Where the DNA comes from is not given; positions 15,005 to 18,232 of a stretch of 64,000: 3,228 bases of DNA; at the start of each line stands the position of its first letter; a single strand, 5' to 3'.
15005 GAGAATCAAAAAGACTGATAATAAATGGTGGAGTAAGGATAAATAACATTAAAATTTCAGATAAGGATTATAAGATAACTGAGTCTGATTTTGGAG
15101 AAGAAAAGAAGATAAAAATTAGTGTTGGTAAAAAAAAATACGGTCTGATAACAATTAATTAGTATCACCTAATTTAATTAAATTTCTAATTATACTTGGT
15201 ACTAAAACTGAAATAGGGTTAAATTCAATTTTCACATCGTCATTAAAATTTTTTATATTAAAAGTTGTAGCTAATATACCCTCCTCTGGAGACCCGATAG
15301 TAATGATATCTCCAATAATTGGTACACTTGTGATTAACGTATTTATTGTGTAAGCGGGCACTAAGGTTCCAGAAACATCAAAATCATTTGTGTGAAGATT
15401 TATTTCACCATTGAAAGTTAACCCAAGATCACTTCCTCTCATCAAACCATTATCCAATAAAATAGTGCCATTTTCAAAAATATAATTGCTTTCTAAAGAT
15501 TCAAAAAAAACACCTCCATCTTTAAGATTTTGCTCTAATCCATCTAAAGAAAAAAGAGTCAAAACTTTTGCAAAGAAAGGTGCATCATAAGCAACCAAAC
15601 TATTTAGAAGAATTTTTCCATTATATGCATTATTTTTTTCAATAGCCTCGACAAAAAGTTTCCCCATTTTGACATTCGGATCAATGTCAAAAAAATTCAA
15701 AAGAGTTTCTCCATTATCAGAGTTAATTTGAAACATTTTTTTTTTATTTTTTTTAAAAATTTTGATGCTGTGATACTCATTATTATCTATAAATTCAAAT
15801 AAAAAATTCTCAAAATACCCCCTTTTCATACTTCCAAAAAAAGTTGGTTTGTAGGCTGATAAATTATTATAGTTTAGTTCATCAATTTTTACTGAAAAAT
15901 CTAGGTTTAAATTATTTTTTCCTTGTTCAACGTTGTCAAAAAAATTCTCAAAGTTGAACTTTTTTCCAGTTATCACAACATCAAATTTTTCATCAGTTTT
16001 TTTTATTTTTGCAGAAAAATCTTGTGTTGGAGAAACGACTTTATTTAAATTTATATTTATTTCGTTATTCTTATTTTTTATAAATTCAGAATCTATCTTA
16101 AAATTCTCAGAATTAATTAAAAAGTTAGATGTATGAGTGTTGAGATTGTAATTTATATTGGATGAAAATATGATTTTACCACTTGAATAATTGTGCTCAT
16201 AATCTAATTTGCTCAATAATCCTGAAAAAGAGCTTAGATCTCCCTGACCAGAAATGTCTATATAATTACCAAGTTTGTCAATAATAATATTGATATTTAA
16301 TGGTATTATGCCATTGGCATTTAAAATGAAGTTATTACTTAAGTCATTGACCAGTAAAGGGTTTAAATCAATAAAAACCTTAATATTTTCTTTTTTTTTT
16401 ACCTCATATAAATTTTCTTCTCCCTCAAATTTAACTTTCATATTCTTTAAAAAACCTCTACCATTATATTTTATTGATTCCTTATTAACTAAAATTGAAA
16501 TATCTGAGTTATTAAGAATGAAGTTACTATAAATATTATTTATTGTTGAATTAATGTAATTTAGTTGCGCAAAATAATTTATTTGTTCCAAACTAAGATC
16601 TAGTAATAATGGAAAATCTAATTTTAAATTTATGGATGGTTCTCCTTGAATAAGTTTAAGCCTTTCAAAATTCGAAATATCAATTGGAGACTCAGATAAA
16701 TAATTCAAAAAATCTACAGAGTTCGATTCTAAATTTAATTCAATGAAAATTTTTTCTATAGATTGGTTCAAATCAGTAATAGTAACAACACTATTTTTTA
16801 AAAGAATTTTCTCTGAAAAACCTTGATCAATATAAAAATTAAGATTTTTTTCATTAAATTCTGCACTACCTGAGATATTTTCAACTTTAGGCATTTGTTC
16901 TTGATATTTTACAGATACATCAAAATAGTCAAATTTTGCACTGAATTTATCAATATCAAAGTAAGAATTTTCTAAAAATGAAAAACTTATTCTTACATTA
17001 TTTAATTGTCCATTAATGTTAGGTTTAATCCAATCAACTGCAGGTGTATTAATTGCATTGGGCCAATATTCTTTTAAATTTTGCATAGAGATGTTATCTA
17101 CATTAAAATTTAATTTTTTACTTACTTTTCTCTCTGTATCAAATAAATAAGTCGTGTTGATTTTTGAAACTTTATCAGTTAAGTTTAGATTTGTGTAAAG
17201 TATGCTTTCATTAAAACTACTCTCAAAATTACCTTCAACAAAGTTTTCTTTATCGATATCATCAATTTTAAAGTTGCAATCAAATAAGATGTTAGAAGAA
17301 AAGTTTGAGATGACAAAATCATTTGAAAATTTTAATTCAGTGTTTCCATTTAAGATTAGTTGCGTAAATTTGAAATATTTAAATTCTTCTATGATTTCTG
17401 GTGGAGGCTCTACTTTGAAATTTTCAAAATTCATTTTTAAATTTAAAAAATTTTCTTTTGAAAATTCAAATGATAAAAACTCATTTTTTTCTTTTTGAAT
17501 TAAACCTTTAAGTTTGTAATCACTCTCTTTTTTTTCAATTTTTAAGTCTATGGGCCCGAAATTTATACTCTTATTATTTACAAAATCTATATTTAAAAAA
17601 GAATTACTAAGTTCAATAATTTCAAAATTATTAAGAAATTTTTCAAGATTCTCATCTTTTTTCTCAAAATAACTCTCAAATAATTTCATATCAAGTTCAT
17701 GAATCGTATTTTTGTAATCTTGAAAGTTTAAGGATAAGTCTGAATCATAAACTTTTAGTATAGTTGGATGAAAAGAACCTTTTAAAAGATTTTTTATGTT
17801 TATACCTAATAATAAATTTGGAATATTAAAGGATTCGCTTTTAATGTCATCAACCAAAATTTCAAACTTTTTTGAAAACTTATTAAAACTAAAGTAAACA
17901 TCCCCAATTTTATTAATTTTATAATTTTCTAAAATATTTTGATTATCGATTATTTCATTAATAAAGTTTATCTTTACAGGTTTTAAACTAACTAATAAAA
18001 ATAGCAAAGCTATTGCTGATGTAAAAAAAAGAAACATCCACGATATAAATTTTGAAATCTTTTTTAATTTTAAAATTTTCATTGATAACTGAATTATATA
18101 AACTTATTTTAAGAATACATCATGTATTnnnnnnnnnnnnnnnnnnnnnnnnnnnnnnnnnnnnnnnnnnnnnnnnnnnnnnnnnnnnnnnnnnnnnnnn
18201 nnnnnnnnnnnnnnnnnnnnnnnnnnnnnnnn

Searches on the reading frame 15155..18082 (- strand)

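Call 17: search_protein_families(library=pfam, proteins=[window:15155-18082:-], max_evalue=0.00001)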
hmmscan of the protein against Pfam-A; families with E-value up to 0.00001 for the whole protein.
window:15155-18082:- (975 aa): 1 family
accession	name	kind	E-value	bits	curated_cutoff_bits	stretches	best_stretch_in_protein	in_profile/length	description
PF13116.12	YhdP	-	2.3e-28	99.1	46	2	293-712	444-818/1224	YhdP protein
